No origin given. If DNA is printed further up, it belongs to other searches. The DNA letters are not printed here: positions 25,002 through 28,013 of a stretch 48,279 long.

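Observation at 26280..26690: Rosetta-stone fusion: a copy of the TPR-paralogue module is inserted inside one YYYxP-family protein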

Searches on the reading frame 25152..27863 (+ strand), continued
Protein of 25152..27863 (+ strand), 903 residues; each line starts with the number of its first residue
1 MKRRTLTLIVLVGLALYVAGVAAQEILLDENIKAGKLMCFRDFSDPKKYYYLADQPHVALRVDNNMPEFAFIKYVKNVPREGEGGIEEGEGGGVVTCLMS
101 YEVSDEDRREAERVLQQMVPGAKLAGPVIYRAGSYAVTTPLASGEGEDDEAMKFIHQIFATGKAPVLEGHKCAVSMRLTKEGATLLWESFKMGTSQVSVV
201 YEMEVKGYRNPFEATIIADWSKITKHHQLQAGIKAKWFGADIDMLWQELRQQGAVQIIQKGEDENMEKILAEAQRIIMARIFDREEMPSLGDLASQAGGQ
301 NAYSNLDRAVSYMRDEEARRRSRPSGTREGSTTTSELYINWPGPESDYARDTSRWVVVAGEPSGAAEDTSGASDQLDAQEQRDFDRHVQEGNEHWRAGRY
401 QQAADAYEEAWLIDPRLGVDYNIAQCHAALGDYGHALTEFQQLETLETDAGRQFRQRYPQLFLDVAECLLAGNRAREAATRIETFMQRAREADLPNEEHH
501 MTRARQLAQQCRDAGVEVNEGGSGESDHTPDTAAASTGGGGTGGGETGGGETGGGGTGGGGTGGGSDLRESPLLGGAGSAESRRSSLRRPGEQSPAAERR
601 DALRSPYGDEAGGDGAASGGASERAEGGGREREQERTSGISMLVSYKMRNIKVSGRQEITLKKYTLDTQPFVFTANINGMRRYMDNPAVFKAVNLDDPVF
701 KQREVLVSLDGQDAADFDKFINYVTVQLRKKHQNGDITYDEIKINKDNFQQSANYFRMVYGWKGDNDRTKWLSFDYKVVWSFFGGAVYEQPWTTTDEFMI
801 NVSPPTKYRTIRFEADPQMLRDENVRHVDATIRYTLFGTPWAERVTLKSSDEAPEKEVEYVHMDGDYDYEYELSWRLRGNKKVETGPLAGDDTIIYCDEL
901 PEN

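Call 38: predict_structure(alignment_id=A2)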
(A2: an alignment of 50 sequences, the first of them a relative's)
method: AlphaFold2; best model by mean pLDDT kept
length: 903 residues; sequences in the alignment: 50
mean_pLDDT: 75.3   pTM: 0.45
mean pLDDT of the five models: 75.3, 73.9, 73.5, 73.4, 73.2
residues with pLDDT >= 90: 377; 70-90: 250; 50-70: 85; < 50: 191
segments of 3 or more residues with pLDDT < 50: 80-89, 143-155, 300-302, 323-374, 522-594, 605-642
pLDDT, mean of each block of 10 residues (from residue 1): 76 75 79 94 94 90 92 74 44 88 92 96 93 79 45 53 83 85 85 76 89 86 80 69 85 86 76 85 69 55 52 60 42 28 32 27 30 70 97 97 98 95 97 96 92 92 96 95 93 80 96 93 42 30 31 28 28 32 34 51 43 28 27 30 65 80 86 86 91 72 89 91 96 92 94 89 85 96 95 96 94 95 94 94 94 91 91 94 92 93 75
secondary structure, 60 per line:
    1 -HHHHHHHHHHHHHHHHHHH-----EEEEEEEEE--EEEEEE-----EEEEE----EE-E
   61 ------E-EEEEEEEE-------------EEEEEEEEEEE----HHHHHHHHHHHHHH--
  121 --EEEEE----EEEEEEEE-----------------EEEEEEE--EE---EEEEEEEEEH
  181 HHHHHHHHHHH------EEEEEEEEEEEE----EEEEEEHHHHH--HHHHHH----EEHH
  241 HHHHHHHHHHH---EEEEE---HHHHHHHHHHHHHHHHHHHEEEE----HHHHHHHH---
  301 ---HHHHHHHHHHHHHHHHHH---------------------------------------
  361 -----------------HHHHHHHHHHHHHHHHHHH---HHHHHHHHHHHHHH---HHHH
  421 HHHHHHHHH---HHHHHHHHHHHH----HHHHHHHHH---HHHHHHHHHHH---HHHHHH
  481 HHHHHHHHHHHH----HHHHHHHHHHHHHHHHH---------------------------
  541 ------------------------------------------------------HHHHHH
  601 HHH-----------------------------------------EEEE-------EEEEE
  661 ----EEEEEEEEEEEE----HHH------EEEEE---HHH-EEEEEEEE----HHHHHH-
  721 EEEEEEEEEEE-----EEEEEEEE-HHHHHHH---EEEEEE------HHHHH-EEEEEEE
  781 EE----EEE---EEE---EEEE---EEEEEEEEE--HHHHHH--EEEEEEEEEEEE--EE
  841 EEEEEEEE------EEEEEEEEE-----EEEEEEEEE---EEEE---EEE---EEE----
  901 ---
elements in order (helices of 4 or more, strands of 3 or more residues): H2-20 E26-34 E37-42 E48-52 E69-76 E90-100 H105-118 E123-127 E132-139 E157-163 E171-179 H180-191 E198-209 E214-219 H220-224 H227-232 H239-251 E255-259 H263-281 E282-285 H290-297 H304-321 H378-396 H400-413 H417-429 H433-444 H449-457 H461-471 H475-492 H497-513 H595-603 E645-648 E656-660 E665-676 E690-694 E702-709 H714-719 E721-731 E737-744 H746-752 E756-761 H768-772 E774-782 E787-789 E793-795 E799-802 E806-814 H817-822 E825-836 E839-848 E855-863 E869-877 E881-884 E888-890 E894-896
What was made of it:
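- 25224..26117 (+): N-module (aa 25-322), a mixed alpha/beta fold containing the YYYLA motif. AF2 pLDDT is mostly above 80 (call 38).
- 26118..26282 (+): Disordered linker on the 5' side of the TPR module (aa 323-377). pLDDT below 50 for residues 323-374 (call 38).
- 27084..27851 (+): C-module (aa 645-900), all-beta tandem sandwiches ending in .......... AF2 pLDDT about 90 (call 38).
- On TPR repeat superfamily (Pfam clan TPR): AF2 gives eight helices over residues 378-513 at pLDDT about 95 (call 38).
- Checked: AF2 gives eight helices over residues 378-513 at pLDDT about 95, flanked by disorder (call 38).
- AF2 pLDDT is about 95 for residues 378-513, with disordered flanks (call 38). The ORF is intact and the AF2 model is very confident (call 38).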

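Call 40: fold_search(model_id=the predicted structure, library=pdb)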
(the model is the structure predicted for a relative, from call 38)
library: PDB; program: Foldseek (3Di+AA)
matches with E <= 10: 1487; with E <= 0.001: 20
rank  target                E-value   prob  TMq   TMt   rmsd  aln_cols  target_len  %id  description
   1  5lyp                  7.7e-05  1.00  0.13  0.77   2.8       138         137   16  Crystal structure of the Tpr Domain of Sgt2. (released 2017-10-25)
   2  5lyn_A                1.6e-04  1.00  0.13  0.78   3.0       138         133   16  Structure of the Tpr Domain of Sgt2 in complex with yeast Ssa1 peptide fragment (released 2017-10-25)
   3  3mj9_A                1.7e-04  0.99  0.07  0.22  20.1       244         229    9  Crystal structure of JAML in complex with the stimulatory antibody HL4E10 (released 2011-02-23)
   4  7tb1_B                3.3e-04  1.00  0.13  0.79   3.1       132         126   16  Crystal structure of STUB1 with a macrocyclic peptide (released 2022-07-27)
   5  2vyi_A                3.3e-04  1.00  0.13  0.77   3.1       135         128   17  Crystal Structure of the TPR domain of Human SGT (released 2008-08-12)
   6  8ye5_A                3.9e-04  1.00  0.12  0.80   3.5       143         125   17  Structural and functional research of Reductive Dehalogenases TmrC using a cell-free expression system for heterologou (released 2024-03-06)
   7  5hrz                  4.1e-04  1.00  0.12  0.74   3.1       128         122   21  Computationally Designed Trimer 1na0C3_3 (released 2017-04-12)
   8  4kbq_A                4.5e-04  1.00  0.13  0.78   2.9       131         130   16  Structure of the CHIP-TPR domain in complex with the Hsc70 Lid-Tail domains (released 2015-01-14)
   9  2vyi_B                4.5e-04  1.00  0.12  0.79   3.0       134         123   17  Crystal Structure of the TPR domain of Human SGT (released 2008-08-12)
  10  2vgy                  5.5e-04  1.00  0.13  0.79   2.5       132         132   17  Crystal structure of the Yersinia enterocolitica Type III Secretion Translocator Chaperone SycD (alternative dimer) (released 2007-12-04)
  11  7tb1_A                5.8e-04  1.00  0.13  0.79   3.1       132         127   16  Crystal structure of STUB1 with a macrocyclic peptide (released 2022-07-27)
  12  8fyu_B                6.4e-04  1.00  0.13  0.80   2.8       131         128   16  Crystal structure of the human CHIP-TPR domain in complex with a 10mer acetylated tau peptide (released 2023-08-30)
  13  6fdp_MODEL_1_A        6.4e-04  1.00  0.12  0.77   2.9       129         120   16  NMR structure of the second TPR domain of the human RPAP3 protein in complex with HSP90 peptide DTSRMEEVD (released 2018-08-01)
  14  5l0y_A                7.1e-04  1.00  0.13  0.65   6.9       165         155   16  Crystal Structure of a Sec72-ssa1 c-terminal peptide fusion protein (released 2017-03-22)
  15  4cgv_B                7.5e-04  1.00  0.12  0.75   3.3       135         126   16  First TPR of Spaghetti (RPAP3) bound to HSP90 peptide SRMEEVD (released 2014-05-14)
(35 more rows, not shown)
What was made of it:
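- On TPR repeat superfamily (Pfam clan TPR): Foldseek TM is 0.75-0.80 to solved 3-TPR domains (call 40).
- Closest known: Peptide-binding three-repeat TPR domains. Same: Foldseek probability is 1.00, TM 0.75-0.80 and rmsd about 3 Å (call 40).
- Closest known: Class II type III secretion chaperones. Same: Three-TPR fold (call 40).
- Foldseek TM is 0.77-0.80 to peptide-binding 3-TPR domains: Sgt2, CHIP, Hop, RPAP3, SycD and PcrH (call 40).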

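Call 45: search_protein_families(library=phrogs, proteins=[window:25152-27863:+], max_evalue=0.01)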
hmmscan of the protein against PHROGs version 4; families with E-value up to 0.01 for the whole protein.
window:25152-27863:+ (903 aa): 1 family
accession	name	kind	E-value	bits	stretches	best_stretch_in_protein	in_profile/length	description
phrog_7590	-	unknown function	0.0012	19.7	1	395-449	66-121/234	-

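Call 46: search_protein_families(library=padloc, proteins=[window:25152-27863:+], max_evalue=0.01)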
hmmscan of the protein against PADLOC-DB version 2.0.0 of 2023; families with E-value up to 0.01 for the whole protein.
window:25152-27863:+ (903 aa): 0 families

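Call 49: find_related_loci(query=A4, collection=genome_contigs, flank=10000)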
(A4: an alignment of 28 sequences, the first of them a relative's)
Query A4 (903 aa) in genome_contigs; peptide patterns used: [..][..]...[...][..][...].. (x = any residue, [..] = any of these).
154 stretches matched a pattern; 151 encode a relative of the query (tblastn E <= 1e-3); the best 80 are kept; 79 distinct loci.
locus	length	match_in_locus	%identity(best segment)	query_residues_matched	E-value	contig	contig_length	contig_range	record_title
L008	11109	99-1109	93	566-902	0e+0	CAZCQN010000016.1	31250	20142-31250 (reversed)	MAG TPA_asm: uncultured Verrucomicrobiota bacterium isolate SRP214966_co5_75 genome assembly, contig: NODE_893_length_31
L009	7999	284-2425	84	20-903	5e-175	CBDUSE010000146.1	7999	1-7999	MAG TPA_asm: uncultured bacterium isolate SRR22302358_metabat2_11 genome assembly, contig: ERZ25746585.3868, whole genom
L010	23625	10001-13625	32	1-902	2e-143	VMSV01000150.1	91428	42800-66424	MAG: Desulfobacteraceae bacterium isolate S2_4 k141_20235, whole genome shotgun sequence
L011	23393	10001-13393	33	6-902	2e-142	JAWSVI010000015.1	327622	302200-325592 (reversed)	MAG: Desulfobacteraceae bacterium isolate PJM12_PCL_del1 B9PCLJ1_contig_77, whole genome shotgun sequence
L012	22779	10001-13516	33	4-901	1e-142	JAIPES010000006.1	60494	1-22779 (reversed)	MAG: Desulfobacteraceae bacterium isolate Tobar18m-G7 Tobar18m-C84, whole genome shotgun sequence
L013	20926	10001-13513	33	4-901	2e-142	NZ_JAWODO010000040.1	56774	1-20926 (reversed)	MAG: Desulfosalsimonas sp. isolate BLK5-2.bin.180 k191_951965, whole genome shotgun sequence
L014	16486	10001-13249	33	1-902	1e-140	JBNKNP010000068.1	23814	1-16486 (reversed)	MAG: Desulfobacteraceae bacterium isolate G2.bin.11.orig k141_1045472, whole genome shotgun sequence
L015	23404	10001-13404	31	1-902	2e-138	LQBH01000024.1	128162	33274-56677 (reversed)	MAG: delta proteobacterium MLS_D scaffold_3, whole genome shotgun sequence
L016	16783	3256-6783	31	4-902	7e-137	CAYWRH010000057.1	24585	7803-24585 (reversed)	MAG TPA_asm: uncultured Desulfatiglans sp. isolate SRP167436_co1_198 genome assembly, contig: NODE_3044_length_24585_cov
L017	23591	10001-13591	31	6-902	3e-133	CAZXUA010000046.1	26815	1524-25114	MAG TPA_asm: uncultured Desulfatiglans sp. isolate binchicken_co43_301 genome assembly, contig: NODE_2925_length_26815_c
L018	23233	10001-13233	33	18-902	4e-130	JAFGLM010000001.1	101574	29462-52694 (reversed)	MAG: Gammaproteobacteria bacterium isolate Zod_Metabat.401 k87_104038, whole genome shotgun sequence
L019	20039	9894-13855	40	1-903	7e-89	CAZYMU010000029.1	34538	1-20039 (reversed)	MAG TPA_asm: uncultured Eubacteriales bacterium isolate binchicken_co262_58 genome assembly, contig: NODE_1079_length_34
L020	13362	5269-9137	47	8-901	8e-80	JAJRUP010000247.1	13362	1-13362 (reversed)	MAG: bacterium isolate Dive96_bin10.193 k141_5114370, whole genome shotgun sequence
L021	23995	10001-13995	44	1-902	7e-78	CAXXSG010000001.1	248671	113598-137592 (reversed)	MAG: Desulfuromonadales bacterium isolate 6016047e-6e17-45bc-a6b3-1d06a646f10b genome assembly, contig: contig_1, whole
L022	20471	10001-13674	34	3-901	1e-77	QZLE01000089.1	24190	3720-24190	MAG: Gammaproteobacteria bacterium isolate Madre6 k127_160203, whole genome shotgun sequence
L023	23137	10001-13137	36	1-901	2e-76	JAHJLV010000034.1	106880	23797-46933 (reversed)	MAG: Proteobacteria bacterium isolate Old_saline.mb.16 Old_saline.mb.16_k141_577895, whole genome shotgun sequence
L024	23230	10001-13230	45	4-901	1e-75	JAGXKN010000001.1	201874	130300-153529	MAG: Desulfobacterales bacterium isolate GSL_GB14_8 NODE_3_length_201874_cov_9.89063, whole genome shotgun sequence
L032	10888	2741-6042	43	8-902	5e-72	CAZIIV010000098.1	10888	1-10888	MAG TPA_asm: uncultured Desulfobacteraceae bacterium isolate SRP319275_co2_170 genome assembly, contig: NODE_5865_length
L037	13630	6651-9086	43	26-903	2e-70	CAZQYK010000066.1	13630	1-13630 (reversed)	MAG TPA_asm: uncultured Spirochaetales bacterium isolate binchicken_co31_433 genome assembly, contig: k141_345622, whole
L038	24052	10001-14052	41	1-902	2e-69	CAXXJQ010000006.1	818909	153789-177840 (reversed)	MAG: Desulfuromonadales bacterium isolate 9856a9eb-0080-408b-a1e2-7796c5ec94f2 genome assembly, contig: contig_6, whole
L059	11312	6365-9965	40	4-901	2e-65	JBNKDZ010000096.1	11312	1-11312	MAG: Cyclobacteriaceae bacterium isolate F1.bin.25.orig k141_1193714, whole genome shotgun sequence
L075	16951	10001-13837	39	21-902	8e-61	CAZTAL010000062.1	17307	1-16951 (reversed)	MAG TPA_asm: uncultured Prolixibacteraceae bacterium isolate SRP067234_co1_248 genome assembly, contig: k99_93906, whole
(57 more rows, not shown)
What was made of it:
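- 27084..27851 (+): The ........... motif was used as the search pattern (call 49).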

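Call 60: find_related_loci(query=A5, collection=metagenome_contigs, flank=10000)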
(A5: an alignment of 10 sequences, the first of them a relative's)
Query A5 (903 aa) in metagenome_contigs; peptide patterns used: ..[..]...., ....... (x = any residue, [..] = any of these).
598 stretches matched a pattern (row limit reached: there are more); 11 encode a relative of the query (tblastn E <= 1e-3); 11 distinct loci.
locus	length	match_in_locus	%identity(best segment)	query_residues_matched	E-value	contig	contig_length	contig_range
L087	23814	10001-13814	55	1-902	0e+0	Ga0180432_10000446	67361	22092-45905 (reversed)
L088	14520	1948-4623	89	1-903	0e+0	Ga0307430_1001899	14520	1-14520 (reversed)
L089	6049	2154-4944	81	24-901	2e-173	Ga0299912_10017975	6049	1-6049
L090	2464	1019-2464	83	1-575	0e+0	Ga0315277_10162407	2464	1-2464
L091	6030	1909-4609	68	1-898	5e-149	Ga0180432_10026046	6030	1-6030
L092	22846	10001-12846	32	1-902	3e-60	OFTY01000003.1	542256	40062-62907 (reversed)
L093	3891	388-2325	34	1-902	1e-59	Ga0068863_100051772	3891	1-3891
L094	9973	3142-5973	33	1-903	2e-53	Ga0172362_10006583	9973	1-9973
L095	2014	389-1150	40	629-879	6e-54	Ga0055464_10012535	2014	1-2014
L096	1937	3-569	39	700-887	4e-37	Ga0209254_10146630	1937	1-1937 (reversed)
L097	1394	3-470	38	724-879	2e-30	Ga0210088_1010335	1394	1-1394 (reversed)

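Call 63: search_protein_representatives(alignment_id=A2)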
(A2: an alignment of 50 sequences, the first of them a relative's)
Query: 50 sequences, 668 profile positions. Proteins with E-value up to 0.001 (for the whole library): 2289; up to 1e-10: 1395; up to 1e-30: 609. The best 150 are listed.
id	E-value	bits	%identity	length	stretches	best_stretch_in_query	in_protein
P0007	4.2e-273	924.3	-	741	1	1-662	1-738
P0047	1.9e-271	918.8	-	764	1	1-659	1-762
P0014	9.8e-270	913.2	-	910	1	1-660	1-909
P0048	1.3e-264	896.3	-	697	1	7-659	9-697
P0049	4.6e-257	871.3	-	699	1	10-663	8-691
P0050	4.2e-254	861.5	-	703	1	7-660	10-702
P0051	9.2e-253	857.1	-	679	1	9-660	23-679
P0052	2.1e-252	855.9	-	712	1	1-660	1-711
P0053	1.7e-250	849.6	-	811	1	13-659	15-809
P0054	4.8e-249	844.8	-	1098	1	7-658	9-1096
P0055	2.9e-248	842.2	-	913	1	1-658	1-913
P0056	7.3e-245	831.0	-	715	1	7-661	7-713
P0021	3.8e-243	825.3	-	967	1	1-662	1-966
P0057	4.7e-243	825.0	-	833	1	8-660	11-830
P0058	7.4e-243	824.3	-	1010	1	3-659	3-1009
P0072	1.2e-225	767.5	-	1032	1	10-659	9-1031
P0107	7.7e-196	669.0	-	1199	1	66-658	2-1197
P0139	1.2e-167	575.8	-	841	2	291-660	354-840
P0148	4.8e-161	554.0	-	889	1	17-655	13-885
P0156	9.5e-152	523.3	-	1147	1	10-661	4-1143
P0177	6.3e-142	490.8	-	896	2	8-280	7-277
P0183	2.4e-137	475.7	-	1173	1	12-660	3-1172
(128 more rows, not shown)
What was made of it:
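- On YYYxP two-module family (host protein; unnamed): The profile search finds 2,289 clusters (call 63).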

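Call 65: search_protein_families(library=pfam, proteins=[P0107, P0183, P0156, P0054, P0072, P0058, P0139, P0177, P0148], max_evalue=0.001)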
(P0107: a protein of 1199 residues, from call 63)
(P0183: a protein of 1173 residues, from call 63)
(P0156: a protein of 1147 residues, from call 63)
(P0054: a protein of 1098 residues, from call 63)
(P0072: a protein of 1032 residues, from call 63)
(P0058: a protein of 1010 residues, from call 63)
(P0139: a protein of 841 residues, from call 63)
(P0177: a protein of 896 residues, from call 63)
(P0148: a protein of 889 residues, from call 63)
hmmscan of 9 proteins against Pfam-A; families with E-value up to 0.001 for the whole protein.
P0107 (1199 aa): 2 families
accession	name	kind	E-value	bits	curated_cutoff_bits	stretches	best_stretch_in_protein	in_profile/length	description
PF13472.12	Lipase_GDSL_2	-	1.5e-09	39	32.9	1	599-876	2-177/178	GDSL-like Lipase/Acylhydrolase family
PF00657.28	Lipase_GDSL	-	0.00014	22.5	23.6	0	597-708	2-89/208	GDSL-like Lipase/Acylhydrolase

P0183 (1173 aa): 0 families

P0156 (1147 aa): 0 families

P0054 (1098 aa): 0 families

P0072 (1032 aa): 0 families

P0058 (1010 aa): 0 families

P0139 (841 aa): 0 families

P0177 (896 aa): 0 families

P0148 (889 aa): 0 families
